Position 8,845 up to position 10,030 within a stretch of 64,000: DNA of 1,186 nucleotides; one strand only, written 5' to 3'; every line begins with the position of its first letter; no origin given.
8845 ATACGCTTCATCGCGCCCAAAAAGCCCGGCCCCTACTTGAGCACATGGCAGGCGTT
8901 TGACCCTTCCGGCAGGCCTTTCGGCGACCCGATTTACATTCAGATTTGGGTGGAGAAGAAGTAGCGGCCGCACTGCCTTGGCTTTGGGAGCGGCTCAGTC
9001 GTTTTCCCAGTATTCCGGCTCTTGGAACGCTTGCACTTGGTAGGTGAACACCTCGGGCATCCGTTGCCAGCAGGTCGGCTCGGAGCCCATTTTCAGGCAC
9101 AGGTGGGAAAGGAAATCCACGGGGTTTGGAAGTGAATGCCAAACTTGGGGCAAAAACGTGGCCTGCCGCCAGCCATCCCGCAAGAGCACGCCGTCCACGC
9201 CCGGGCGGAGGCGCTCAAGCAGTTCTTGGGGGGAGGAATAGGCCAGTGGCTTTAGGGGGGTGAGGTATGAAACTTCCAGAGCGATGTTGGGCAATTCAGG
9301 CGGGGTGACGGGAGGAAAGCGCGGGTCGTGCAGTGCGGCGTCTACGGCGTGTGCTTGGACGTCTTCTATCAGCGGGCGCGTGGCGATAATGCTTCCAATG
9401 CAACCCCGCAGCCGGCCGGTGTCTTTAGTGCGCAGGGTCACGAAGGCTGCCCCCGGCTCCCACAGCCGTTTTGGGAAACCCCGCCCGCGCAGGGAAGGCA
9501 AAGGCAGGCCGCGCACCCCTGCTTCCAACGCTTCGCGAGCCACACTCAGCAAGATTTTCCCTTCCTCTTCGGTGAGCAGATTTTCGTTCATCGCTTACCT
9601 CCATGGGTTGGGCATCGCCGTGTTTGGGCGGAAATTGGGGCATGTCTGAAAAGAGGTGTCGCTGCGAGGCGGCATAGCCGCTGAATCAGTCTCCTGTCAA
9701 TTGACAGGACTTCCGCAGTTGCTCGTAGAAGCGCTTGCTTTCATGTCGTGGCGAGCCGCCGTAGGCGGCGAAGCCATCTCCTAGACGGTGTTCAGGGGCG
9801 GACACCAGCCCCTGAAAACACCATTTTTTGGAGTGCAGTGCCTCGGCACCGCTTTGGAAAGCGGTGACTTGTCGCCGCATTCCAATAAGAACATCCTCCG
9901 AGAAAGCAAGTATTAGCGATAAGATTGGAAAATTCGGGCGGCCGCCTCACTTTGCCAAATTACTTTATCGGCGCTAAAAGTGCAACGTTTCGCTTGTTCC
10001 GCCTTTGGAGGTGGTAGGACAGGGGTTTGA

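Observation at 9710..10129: Nested transposition caught in the sequence: family D MITE inside a family C element, with an 8-bp target-site duplication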

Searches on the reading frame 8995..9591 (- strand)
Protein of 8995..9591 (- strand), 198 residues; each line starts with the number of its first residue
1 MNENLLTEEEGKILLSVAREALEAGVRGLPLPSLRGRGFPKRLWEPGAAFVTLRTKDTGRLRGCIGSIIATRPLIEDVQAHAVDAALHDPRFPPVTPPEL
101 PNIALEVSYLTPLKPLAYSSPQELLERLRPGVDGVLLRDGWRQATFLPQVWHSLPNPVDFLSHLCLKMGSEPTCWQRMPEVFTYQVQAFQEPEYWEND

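Call 12: find_encoding_contigs(protein=window:8995-9591:-, flank=10000, max_places=10)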
Protein window:8995-9591:- (198 aa): 17 contigs read that carry it; 10 places shown.
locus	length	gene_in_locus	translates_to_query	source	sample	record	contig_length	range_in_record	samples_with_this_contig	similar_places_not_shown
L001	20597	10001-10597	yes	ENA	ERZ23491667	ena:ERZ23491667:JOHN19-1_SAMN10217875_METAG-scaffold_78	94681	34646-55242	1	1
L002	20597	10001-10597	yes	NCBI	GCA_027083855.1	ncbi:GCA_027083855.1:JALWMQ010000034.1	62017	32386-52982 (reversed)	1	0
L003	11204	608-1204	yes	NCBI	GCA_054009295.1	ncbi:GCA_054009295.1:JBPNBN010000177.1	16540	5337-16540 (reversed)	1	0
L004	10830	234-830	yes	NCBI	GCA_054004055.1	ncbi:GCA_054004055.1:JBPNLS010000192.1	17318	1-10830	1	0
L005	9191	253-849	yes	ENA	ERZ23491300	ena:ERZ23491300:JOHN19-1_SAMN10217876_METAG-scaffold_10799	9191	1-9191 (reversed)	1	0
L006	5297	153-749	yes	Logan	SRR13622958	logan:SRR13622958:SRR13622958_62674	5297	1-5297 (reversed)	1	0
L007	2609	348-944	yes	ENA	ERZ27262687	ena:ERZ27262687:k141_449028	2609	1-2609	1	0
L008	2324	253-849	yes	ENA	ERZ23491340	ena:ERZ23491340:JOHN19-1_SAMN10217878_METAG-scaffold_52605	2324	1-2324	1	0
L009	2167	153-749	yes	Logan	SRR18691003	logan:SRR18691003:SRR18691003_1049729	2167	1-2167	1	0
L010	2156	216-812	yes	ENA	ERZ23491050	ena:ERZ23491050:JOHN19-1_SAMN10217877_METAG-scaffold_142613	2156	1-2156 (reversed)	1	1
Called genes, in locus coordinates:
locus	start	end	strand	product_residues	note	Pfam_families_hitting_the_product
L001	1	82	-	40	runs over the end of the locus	-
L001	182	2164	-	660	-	PF01979:Amidohydro_1, PF07969:Amidohydro_3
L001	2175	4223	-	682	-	PF00496:SBP_bac_5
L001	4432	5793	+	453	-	PF00890:FAD_binding_2 (faint), PF01134:GIDA, PF01266:DAO, PF03486:HI0933_like (faint), PF07992:Pyr_redox_2 (faint), PF12831:FAD_oxidored, PF13450:NAD_binding_8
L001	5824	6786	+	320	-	PF01571:GCV_T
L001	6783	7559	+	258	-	PF00106:adh_short, PF08659:KR, PF13561:adh_short_C2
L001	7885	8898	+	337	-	PF00188:CAP, PF01476:LysM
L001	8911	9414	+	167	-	-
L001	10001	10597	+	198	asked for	PF01871:AMMECR1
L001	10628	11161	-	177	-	PF16158:N_BRCA1_IG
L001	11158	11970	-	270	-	PF04240:Caroten_synth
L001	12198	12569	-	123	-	PF01592:NifU_N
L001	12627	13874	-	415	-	PF00266:Aminotran_5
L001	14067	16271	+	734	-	PF05223:MecA_N, PF03717:PBP_dimer, PF00905:Transpeptidase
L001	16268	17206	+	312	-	PF16745:RsgA_N, PF03193:RsgA_GTPase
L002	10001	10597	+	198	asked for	PF01871:AMMECR1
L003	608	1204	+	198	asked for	PF01871:AMMECR1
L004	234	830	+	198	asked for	PF01871:AMMECR1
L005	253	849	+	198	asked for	PF01871:AMMECR1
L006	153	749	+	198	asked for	PF01871:AMMECR1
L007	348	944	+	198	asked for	PF01871:AMMECR1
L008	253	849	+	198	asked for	PF01871:AMMECR1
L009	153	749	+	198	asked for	PF01871:AMMECR1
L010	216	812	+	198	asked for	PF01871:AMMECR1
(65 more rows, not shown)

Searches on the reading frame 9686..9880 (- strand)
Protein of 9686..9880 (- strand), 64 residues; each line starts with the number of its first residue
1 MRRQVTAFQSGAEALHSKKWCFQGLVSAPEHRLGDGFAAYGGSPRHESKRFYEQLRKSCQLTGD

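Call 38: find_homologous_proteins(query=window:9686-9880:-, max_evalue=0.01)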
Query window:9686-9880:- (64 aa): 1 proteins with E <= 0.01 among 1 candidates.
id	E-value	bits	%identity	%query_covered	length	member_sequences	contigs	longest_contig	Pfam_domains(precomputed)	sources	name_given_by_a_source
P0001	3.4e-4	39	87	36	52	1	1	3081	-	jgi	-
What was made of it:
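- On MITE (non-autonomous TIR DNA transposon): A protein search with an ORF that starts inside D found a single 52-aa hit and no transposase (call 38).
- Tried and rejected: A protein search with the 64-aa ORF that reads out of D's left end found one hit only (call 38).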
